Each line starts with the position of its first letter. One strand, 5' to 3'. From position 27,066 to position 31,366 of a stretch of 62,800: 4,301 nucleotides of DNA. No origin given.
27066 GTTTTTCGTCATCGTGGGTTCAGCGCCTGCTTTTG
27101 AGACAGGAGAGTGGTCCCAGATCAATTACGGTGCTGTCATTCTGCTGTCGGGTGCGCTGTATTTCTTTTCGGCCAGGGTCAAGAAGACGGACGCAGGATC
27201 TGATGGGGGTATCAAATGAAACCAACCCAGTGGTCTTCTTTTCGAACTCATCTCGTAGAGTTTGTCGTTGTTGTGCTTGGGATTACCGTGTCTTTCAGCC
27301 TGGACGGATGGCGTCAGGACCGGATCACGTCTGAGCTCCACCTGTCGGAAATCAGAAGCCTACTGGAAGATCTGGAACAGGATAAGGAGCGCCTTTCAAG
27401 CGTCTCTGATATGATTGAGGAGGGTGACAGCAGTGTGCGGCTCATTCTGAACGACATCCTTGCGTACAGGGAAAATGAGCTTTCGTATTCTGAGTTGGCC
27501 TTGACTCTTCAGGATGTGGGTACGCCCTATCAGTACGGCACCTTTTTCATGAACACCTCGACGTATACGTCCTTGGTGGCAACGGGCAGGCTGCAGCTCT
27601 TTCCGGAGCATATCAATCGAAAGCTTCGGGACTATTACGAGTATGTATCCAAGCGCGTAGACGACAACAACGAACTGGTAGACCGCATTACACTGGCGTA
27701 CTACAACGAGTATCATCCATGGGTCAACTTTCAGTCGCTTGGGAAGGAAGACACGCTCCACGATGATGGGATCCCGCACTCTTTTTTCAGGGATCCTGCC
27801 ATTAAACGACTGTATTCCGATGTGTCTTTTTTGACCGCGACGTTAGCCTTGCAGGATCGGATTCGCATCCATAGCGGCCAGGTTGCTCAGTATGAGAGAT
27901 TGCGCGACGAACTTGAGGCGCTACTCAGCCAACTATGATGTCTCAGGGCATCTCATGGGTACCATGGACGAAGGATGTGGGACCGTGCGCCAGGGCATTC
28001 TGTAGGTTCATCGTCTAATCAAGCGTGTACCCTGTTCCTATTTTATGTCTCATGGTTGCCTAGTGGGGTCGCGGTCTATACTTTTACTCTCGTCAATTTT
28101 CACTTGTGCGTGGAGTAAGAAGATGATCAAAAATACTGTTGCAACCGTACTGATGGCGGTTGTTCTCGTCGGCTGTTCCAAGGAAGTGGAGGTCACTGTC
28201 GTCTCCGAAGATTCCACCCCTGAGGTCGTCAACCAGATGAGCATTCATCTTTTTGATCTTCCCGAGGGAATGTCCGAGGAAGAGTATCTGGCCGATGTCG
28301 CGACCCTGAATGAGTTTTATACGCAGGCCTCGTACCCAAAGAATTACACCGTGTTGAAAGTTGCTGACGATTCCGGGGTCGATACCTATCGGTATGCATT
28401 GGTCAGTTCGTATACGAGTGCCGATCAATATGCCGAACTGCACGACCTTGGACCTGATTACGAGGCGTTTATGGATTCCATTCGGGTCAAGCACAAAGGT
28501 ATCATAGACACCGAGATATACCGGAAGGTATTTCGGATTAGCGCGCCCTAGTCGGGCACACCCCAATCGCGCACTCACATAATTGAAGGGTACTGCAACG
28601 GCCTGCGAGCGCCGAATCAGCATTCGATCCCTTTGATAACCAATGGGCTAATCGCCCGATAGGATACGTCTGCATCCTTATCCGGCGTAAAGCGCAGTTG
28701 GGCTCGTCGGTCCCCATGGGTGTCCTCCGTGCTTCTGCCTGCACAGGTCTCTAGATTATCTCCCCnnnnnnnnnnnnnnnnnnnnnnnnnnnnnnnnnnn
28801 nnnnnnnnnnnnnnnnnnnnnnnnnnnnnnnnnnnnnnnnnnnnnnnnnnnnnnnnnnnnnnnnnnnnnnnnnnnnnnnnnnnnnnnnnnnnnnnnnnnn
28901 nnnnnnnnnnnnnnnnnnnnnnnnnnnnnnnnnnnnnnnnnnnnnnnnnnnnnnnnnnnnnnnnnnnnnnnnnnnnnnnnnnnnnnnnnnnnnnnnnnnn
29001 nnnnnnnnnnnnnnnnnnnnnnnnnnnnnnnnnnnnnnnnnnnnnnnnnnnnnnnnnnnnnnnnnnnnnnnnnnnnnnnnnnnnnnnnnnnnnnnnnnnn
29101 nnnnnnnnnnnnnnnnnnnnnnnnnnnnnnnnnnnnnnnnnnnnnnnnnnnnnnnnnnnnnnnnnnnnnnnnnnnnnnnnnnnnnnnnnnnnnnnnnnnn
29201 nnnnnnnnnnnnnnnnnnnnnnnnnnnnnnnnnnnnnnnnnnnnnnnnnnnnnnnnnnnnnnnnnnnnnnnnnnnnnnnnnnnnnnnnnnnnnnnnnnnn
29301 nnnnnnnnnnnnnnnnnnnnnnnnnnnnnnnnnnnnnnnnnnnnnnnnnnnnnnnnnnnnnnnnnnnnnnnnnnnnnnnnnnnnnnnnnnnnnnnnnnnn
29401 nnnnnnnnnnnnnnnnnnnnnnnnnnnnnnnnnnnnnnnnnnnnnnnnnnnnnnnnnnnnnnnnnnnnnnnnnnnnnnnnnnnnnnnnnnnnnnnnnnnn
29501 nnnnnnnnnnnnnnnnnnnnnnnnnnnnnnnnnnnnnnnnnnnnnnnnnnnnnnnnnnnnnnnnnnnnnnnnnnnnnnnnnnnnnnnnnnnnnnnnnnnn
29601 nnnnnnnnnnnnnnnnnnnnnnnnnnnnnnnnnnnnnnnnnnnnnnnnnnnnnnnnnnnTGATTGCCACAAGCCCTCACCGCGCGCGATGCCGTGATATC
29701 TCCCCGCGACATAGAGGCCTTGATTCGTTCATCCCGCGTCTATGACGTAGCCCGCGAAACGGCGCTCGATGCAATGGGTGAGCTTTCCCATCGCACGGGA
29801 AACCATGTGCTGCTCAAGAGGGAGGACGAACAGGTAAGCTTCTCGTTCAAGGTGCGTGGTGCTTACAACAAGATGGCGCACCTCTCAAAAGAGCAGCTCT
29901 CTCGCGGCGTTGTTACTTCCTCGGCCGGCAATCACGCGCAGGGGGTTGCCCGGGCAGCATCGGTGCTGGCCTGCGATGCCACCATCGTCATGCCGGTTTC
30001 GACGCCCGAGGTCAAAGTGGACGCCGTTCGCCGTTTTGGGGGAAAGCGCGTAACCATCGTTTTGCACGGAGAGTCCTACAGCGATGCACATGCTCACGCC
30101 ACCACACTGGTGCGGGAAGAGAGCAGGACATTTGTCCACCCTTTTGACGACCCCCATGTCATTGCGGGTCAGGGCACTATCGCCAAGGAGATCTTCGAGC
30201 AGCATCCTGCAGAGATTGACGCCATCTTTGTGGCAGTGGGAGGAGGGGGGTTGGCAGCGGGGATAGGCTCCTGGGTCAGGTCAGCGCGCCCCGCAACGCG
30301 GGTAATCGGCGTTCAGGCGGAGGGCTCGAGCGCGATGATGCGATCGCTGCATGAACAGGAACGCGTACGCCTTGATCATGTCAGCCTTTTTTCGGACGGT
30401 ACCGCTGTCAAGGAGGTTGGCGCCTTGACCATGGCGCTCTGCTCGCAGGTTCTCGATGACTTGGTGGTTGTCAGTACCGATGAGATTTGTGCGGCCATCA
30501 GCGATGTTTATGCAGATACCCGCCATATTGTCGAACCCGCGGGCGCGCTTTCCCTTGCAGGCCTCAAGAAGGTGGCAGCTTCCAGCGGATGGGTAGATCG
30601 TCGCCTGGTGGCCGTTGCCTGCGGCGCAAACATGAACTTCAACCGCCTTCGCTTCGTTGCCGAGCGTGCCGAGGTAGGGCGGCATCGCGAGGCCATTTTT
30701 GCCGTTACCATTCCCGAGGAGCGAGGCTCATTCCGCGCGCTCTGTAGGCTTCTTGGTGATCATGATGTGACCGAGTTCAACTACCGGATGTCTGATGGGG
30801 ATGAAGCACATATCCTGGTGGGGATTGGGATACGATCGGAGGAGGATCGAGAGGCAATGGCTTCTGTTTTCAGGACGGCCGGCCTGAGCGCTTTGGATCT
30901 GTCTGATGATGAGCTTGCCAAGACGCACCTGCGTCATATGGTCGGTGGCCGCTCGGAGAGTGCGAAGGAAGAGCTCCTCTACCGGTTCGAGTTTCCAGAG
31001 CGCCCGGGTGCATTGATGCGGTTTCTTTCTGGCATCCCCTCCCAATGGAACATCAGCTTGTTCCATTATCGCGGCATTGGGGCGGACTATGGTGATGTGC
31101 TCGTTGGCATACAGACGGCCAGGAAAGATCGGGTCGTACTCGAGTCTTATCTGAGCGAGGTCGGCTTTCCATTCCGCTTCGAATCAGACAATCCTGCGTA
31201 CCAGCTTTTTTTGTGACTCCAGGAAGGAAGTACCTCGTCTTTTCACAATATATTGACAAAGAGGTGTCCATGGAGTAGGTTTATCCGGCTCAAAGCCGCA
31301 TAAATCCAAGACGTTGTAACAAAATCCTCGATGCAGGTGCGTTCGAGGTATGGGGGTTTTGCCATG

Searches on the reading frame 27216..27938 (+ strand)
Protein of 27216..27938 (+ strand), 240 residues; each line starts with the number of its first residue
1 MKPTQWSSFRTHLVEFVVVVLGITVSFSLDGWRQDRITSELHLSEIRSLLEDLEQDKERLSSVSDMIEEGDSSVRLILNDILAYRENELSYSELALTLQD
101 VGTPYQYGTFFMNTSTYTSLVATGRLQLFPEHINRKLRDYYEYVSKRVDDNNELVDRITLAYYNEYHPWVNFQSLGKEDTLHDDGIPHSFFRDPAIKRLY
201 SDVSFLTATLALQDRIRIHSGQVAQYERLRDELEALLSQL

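Call 60: search_protein_families(library=pfam, proteins=[window:27216-27938:+], max_evalue=0.00001)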
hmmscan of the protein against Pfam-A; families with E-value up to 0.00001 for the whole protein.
window:27216-27938:+ (240 aa): 1 family
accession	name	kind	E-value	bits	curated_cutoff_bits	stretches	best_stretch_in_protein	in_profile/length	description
PF19578.4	DUF6090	-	1.1e-06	29.1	23.5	1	15-157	1-139/182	Family of unknown function (DUF6090)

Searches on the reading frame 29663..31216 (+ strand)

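Call 60: search_protein_families(library=pfam, proteins=[window:29663-31216:+], max_evalue=0.00001)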
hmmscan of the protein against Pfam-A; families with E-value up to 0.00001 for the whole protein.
window:29663-31216:+ (517 aa): 2 families
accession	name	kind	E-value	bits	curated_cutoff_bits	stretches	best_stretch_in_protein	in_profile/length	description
PF00291.31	PALP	-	6.8e-71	239.4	35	1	31-321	6-295/295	Pyridoxal-phosphate dependent enzyme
PF00585.24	Thr_dehydrat_C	-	3.5e-41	139.4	27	2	334-423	1-91/91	C-terminal regulatory domain of Threonine dehydratase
